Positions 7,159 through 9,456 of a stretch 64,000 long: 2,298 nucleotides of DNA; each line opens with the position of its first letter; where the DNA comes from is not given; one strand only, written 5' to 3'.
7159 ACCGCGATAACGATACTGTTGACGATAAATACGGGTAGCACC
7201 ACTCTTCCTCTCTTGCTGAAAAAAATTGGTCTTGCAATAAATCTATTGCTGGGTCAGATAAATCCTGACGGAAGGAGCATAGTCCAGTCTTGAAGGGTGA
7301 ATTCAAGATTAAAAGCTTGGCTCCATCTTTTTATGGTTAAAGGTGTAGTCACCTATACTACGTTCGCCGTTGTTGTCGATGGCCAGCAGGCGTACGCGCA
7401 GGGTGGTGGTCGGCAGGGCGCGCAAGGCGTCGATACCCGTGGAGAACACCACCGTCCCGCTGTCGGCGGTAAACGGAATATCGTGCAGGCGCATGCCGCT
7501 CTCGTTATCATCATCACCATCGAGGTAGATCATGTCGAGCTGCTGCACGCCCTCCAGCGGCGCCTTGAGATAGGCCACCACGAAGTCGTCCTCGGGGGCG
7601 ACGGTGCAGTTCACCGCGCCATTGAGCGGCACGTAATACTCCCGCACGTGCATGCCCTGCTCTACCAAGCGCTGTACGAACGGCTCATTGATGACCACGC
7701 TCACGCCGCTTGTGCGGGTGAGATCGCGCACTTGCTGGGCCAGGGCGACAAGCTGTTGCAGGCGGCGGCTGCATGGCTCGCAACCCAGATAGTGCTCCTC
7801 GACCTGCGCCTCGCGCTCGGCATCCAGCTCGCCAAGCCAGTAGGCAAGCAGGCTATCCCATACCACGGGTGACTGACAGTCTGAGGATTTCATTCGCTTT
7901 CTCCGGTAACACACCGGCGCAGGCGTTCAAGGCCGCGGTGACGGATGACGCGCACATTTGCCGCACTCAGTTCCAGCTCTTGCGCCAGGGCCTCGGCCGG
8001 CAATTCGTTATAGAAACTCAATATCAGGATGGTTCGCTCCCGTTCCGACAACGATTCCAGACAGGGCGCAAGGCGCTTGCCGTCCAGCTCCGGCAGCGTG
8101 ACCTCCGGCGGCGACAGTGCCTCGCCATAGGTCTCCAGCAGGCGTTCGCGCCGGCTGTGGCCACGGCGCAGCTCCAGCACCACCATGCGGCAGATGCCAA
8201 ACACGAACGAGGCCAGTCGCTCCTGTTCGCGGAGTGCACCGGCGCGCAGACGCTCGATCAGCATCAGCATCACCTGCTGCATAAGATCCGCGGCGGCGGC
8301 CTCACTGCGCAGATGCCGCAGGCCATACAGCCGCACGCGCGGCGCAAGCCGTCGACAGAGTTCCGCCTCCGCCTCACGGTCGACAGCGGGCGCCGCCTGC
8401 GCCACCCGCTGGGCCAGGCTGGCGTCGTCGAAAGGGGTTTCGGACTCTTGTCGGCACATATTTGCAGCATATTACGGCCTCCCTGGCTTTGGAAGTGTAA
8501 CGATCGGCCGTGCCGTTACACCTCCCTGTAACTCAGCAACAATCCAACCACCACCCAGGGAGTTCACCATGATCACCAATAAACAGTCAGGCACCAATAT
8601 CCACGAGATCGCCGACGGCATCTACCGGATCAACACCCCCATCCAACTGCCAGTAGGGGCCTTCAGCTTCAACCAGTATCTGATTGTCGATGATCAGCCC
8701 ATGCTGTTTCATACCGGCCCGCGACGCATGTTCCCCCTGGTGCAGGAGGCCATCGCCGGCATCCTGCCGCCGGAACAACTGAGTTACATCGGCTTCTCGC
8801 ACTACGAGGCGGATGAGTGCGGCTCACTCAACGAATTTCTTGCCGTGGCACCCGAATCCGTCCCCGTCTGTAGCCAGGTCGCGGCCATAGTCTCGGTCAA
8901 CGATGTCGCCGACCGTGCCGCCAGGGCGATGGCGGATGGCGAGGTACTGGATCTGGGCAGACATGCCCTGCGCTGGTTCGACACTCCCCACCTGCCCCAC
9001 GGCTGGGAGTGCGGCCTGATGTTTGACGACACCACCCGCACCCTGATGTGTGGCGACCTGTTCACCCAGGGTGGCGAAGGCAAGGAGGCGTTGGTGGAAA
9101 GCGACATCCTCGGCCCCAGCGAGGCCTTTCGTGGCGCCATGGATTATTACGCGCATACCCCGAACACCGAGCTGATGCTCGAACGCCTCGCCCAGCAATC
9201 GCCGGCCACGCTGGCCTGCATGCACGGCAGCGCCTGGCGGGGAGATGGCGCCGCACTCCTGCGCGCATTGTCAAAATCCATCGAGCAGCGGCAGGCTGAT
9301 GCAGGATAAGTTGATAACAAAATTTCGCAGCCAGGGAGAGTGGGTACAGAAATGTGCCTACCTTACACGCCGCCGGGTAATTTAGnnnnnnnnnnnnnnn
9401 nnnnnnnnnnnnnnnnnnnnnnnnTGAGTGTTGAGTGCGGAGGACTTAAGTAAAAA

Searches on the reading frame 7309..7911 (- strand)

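Call 53: search_protein_families(library=pfam, proteins=[window:7309-7911:-], max_evalue=0.0001)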
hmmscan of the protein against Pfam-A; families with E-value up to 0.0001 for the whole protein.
window:7309-7911:- (200 aa): 1 family
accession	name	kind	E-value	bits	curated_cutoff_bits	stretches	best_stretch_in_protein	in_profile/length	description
PF13490.11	zf-HC2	-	5e-06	26.9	22.2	1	17-47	4-34/35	Putative zinc-finger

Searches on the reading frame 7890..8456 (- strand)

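Call 53: search_protein_families(library=pfam, proteins=[window:7890-8456:-], max_evalue=0.0001)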
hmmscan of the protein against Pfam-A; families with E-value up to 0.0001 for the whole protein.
window:7890-8456:- (188 aa): 2 families
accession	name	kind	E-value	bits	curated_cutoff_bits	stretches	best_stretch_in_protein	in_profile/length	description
PF04545.22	Sigma70_r4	-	5.4e-12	45.5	24.1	1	132-180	1-49/50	Sigma-70, region 4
PF08281.18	Sigma70_r4_2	-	2.9e-10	40.1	25.7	1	132-179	7-54/54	Sigma-70, region 4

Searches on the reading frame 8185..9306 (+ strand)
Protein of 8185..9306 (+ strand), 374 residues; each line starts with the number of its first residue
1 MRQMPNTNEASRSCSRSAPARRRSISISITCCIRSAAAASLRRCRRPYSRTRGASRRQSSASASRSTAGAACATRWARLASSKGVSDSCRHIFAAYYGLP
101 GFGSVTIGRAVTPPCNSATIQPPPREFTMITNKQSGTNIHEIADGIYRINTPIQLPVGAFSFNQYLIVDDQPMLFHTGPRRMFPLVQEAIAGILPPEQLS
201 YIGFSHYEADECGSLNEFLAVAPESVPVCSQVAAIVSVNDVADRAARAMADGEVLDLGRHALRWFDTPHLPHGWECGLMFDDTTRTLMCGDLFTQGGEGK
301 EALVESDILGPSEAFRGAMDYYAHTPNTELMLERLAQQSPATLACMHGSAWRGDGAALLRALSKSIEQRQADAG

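Call 53: search_protein_families(library=pfam, proteins=[window:8185-9306:+], max_evalue=0.0001)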
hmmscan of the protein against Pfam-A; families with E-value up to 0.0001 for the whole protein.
window:8185-9306:+ (374 aa): 1 family
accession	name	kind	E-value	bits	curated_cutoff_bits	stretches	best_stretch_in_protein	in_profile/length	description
PF19583.5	ODP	-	1.9e-14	54.4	27.2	1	161-348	2-194/194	ODP family beta lactamase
